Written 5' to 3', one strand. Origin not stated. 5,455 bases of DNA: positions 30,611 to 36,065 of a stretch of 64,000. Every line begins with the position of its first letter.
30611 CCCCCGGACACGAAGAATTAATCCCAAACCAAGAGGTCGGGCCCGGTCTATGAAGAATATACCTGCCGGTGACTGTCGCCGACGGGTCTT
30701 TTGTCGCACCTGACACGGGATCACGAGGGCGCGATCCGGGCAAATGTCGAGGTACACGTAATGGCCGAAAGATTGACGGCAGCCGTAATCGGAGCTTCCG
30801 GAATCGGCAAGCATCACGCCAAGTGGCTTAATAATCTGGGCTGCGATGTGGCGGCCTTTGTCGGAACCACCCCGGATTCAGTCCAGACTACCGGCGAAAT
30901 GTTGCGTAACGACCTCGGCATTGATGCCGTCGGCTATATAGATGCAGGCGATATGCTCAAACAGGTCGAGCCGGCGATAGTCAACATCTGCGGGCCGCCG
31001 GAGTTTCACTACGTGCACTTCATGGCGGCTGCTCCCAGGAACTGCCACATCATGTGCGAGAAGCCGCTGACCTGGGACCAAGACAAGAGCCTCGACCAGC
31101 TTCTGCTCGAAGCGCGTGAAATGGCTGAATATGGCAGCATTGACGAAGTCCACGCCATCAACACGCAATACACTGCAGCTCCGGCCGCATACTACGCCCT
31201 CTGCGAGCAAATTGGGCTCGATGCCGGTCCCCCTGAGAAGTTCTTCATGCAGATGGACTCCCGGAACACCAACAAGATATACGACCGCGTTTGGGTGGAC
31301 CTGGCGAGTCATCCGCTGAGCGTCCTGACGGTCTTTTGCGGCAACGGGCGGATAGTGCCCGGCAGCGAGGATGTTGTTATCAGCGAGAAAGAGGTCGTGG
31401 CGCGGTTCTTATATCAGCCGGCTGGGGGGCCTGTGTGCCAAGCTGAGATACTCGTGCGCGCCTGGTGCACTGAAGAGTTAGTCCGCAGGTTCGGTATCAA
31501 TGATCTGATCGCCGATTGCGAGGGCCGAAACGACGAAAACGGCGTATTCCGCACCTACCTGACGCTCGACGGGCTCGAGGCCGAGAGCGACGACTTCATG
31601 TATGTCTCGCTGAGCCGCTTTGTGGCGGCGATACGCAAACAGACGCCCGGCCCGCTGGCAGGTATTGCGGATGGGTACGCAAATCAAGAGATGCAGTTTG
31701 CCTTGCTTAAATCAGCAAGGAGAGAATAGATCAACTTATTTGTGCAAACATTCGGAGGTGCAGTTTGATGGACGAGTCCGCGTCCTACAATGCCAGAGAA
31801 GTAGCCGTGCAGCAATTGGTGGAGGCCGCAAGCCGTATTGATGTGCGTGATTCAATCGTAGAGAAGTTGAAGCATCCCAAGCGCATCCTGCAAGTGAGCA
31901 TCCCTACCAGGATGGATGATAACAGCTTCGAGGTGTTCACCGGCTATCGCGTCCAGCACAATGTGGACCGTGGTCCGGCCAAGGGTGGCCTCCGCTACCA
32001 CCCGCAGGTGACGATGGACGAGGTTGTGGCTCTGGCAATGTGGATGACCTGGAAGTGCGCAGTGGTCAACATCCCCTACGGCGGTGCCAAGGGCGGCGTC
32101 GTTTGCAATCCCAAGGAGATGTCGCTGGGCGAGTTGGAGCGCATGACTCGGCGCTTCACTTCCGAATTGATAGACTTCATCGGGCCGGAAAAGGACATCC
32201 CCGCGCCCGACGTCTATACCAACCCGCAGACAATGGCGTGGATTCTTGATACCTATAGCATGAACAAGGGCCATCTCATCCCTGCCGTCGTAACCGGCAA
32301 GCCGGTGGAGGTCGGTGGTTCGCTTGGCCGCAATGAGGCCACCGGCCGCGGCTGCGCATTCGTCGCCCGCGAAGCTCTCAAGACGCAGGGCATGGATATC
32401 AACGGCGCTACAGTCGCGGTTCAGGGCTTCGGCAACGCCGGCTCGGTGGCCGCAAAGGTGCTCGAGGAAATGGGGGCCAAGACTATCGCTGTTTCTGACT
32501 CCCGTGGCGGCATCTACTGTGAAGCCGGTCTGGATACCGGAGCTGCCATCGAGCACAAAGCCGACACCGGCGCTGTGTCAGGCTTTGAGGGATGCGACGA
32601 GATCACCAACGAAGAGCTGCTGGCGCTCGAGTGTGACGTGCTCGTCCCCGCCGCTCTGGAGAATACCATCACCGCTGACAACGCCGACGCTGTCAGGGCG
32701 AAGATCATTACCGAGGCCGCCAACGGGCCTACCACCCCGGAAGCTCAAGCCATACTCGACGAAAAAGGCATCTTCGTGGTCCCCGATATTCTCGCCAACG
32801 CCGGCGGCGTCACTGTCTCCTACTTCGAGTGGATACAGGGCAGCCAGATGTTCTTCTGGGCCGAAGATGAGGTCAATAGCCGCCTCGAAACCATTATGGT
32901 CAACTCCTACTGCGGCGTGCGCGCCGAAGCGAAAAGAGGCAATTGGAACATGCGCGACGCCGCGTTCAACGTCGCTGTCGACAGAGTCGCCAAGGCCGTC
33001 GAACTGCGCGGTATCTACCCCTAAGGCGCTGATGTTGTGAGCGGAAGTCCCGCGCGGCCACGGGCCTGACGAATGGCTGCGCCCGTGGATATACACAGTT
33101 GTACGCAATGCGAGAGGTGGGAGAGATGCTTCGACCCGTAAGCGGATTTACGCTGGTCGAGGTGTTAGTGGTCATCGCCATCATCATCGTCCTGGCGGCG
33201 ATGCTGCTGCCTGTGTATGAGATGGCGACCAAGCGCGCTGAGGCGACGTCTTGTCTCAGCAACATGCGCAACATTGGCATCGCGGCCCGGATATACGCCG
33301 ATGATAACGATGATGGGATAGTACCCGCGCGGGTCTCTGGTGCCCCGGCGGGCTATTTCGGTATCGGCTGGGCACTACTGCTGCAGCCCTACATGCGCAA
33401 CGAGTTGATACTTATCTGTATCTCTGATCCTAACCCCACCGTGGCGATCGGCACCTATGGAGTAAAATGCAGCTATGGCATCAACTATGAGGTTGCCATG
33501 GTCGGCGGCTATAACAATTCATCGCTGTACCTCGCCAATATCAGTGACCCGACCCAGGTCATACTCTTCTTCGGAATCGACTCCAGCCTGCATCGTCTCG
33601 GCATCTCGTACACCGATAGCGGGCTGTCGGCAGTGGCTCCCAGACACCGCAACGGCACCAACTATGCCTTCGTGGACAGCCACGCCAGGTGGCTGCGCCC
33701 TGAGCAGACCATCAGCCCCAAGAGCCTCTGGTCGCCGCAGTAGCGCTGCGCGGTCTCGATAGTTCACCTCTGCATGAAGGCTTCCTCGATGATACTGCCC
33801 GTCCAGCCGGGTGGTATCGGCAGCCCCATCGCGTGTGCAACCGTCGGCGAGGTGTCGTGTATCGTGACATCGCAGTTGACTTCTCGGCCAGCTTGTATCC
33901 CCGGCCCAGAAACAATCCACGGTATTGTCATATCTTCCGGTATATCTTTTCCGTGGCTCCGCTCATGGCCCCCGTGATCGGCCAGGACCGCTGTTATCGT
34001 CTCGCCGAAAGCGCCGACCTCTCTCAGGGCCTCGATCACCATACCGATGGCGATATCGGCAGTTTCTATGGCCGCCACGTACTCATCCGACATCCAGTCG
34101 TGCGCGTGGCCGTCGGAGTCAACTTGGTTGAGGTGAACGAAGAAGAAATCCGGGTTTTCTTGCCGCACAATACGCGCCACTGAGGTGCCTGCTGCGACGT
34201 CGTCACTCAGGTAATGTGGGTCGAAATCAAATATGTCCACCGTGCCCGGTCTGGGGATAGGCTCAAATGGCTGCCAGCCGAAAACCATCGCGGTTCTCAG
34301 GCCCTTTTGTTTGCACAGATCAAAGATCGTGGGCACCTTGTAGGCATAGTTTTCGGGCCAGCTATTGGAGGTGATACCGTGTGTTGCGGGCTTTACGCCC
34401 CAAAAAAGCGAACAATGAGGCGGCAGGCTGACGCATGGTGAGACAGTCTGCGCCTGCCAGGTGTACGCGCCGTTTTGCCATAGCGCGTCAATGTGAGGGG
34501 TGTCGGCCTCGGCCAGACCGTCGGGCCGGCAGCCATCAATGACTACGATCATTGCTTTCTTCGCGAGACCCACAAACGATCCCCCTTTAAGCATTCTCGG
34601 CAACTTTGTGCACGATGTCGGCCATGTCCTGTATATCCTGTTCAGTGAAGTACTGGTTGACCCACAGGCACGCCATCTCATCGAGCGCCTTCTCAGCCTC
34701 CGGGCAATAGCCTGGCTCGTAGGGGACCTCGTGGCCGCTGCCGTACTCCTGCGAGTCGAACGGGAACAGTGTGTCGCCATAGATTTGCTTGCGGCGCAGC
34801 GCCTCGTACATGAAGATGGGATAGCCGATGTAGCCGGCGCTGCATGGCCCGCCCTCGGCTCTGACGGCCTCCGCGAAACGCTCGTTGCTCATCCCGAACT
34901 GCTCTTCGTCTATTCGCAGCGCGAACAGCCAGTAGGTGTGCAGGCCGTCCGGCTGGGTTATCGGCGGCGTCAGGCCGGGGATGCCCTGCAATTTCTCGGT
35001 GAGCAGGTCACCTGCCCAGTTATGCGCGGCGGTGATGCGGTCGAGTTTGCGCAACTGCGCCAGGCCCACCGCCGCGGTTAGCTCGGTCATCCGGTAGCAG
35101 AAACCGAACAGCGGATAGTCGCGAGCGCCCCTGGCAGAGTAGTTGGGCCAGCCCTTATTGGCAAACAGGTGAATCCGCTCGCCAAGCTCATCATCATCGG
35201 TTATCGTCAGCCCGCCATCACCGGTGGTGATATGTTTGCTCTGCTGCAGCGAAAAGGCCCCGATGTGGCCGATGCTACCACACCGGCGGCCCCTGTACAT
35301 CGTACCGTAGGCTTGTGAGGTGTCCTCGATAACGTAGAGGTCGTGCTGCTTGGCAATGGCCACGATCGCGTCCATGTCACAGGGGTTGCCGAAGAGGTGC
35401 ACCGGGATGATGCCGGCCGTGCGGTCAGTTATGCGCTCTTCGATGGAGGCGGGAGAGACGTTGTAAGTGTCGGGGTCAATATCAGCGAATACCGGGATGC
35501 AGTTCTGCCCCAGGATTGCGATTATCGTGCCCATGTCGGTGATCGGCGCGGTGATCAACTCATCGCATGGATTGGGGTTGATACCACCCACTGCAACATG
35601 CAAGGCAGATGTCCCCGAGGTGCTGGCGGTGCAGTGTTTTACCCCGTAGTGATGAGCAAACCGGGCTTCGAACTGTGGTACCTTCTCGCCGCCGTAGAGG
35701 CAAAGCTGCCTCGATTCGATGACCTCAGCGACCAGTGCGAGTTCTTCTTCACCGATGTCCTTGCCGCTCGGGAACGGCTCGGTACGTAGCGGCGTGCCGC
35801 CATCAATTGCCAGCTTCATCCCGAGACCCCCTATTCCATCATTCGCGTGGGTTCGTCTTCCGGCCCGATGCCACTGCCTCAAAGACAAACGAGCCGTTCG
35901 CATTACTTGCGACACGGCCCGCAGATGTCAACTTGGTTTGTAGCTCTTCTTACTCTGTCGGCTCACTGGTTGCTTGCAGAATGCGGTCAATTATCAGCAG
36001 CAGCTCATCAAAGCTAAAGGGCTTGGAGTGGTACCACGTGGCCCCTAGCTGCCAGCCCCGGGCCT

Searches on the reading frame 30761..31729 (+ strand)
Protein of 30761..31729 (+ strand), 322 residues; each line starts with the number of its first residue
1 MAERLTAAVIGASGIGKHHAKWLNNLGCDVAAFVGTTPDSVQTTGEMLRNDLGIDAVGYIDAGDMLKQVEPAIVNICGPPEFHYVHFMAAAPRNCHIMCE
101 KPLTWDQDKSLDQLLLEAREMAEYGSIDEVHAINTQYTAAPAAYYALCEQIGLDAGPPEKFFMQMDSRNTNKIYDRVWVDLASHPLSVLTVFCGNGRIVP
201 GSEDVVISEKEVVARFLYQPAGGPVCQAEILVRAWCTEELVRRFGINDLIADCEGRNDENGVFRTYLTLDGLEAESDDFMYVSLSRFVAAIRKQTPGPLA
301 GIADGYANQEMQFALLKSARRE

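Call 88: search_protein_families(library=pfam, proteins=[window:30761-31729:+], max_evalue=0.00001)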
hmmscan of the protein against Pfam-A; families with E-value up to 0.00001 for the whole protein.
window:30761-31729:+ (322 aa): 1 family
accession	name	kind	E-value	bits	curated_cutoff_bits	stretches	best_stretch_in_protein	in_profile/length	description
PF01408.29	GFO_IDH_MocA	-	1.3e-13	52.1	24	1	7-116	3-110/120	Oxidoreductase family, NAD-binding Rossmann fold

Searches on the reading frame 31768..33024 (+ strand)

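Call 88: search_protein_families(library=pfam, proteins=[window:31768-33024:+], max_evalue=0.00001)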
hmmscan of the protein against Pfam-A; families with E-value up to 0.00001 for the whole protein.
window:31768-33024:+ (418 aa): 2 families
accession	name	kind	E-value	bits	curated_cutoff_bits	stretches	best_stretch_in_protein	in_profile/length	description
PF00208.27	ELFV_dehydrog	-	1e-81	274.6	23.4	1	183-415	1-241/241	Glutamate/Leucine/Phenylalanine/Valine dehydrogenase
PF02812.23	ELFV_dehydrog_N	-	4.9e-59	198.1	25.3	1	37-164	1-128/129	Glu/Leu/Phe/Val dehydrogenase, dimerisation domain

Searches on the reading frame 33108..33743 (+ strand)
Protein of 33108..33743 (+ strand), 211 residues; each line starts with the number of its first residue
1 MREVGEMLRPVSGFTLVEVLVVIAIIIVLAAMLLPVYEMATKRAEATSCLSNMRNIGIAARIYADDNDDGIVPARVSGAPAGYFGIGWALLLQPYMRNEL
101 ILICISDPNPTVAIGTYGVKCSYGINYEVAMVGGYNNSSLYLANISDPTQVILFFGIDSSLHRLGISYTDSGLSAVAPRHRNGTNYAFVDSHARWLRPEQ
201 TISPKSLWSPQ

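Call 88: search_protein_families(library=pfam, proteins=[window:33108-33743:+], max_evalue=0.00001)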
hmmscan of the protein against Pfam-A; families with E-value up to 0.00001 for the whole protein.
window:33108-33743:+ (211 aa): 1 family
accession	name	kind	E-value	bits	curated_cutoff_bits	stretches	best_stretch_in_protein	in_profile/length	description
PF07963.17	N_methyl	-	2.5e-06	27.3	21.2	1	11-34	4-27/27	Prokaryotic N-terminal methylation motif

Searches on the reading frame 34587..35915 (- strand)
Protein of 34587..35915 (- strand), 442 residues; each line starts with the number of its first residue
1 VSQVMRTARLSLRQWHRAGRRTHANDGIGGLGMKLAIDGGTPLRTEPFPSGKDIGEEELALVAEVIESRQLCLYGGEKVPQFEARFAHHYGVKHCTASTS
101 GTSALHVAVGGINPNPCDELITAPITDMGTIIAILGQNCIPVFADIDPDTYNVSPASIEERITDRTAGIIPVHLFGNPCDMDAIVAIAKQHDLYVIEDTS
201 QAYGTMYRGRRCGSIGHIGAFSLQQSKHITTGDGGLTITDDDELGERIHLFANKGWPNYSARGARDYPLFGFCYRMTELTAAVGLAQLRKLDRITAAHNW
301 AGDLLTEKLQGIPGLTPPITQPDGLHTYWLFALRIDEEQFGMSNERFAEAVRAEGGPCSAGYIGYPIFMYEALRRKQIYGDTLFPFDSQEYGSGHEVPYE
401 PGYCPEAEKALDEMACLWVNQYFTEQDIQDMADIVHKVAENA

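Call 88: search_protein_families(library=pfam, proteins=[window:34587-35915:-], max_evalue=0.00001)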
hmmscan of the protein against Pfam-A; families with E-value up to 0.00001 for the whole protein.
window:34587-35915:- (442 aa): 1 family
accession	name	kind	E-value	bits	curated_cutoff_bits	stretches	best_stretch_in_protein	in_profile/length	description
PF01041.23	DegT_DnrJ_EryC1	-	7.4e-89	298.9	19.8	1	53-362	2-307/360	DegT/DnrJ/EryC1/StrS aminotransferase family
